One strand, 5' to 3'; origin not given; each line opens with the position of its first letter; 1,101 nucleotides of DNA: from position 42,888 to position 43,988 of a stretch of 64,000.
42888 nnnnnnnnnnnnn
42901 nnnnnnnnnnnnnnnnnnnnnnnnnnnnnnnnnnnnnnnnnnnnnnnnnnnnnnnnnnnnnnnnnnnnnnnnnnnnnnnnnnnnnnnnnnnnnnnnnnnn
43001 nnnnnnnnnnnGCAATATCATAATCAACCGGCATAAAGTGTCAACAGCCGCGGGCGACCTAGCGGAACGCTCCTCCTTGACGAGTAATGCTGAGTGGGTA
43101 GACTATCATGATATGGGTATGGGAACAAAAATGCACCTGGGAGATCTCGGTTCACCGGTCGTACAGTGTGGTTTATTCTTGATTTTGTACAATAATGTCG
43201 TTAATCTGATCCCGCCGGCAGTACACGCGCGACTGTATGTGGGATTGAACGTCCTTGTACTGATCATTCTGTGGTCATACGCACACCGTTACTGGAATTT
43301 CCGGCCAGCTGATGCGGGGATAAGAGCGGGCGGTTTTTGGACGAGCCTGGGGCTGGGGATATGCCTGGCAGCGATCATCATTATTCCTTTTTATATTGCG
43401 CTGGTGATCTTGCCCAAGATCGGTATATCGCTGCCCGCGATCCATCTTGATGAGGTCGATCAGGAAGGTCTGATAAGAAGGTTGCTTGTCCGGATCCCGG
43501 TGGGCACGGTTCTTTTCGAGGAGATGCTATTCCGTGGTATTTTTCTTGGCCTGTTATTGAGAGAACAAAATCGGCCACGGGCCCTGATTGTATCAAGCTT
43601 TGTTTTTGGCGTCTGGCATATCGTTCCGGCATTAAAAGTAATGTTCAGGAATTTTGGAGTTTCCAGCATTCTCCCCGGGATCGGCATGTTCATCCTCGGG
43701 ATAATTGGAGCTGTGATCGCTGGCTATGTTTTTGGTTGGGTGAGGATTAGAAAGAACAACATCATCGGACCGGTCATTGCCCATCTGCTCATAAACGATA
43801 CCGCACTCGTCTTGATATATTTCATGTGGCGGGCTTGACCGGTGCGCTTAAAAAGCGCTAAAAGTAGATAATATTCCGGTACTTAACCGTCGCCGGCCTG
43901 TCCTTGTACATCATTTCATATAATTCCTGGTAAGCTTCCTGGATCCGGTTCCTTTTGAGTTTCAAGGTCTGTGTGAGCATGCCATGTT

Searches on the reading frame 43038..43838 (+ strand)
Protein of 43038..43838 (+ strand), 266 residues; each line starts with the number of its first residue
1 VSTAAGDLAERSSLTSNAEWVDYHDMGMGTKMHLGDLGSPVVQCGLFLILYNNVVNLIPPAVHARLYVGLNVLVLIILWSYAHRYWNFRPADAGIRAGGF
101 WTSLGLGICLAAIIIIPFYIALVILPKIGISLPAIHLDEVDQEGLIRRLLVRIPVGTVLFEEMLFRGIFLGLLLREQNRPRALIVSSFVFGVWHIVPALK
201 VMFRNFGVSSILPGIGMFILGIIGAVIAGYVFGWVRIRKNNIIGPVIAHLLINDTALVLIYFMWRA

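Call 106: search_protein_families(library=pfam, proteins=[window:43038-43838:+], max_evalue=0.001)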
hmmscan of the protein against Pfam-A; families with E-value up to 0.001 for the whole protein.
window:43038-43838:+ (266 aa): 1 family
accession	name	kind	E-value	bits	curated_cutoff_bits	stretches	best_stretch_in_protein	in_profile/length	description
PF02517.21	Rce1-like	-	2e-17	63.7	22.4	1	150-253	8-91/93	Type II CAAX prenyl endopeptidase Rce1-like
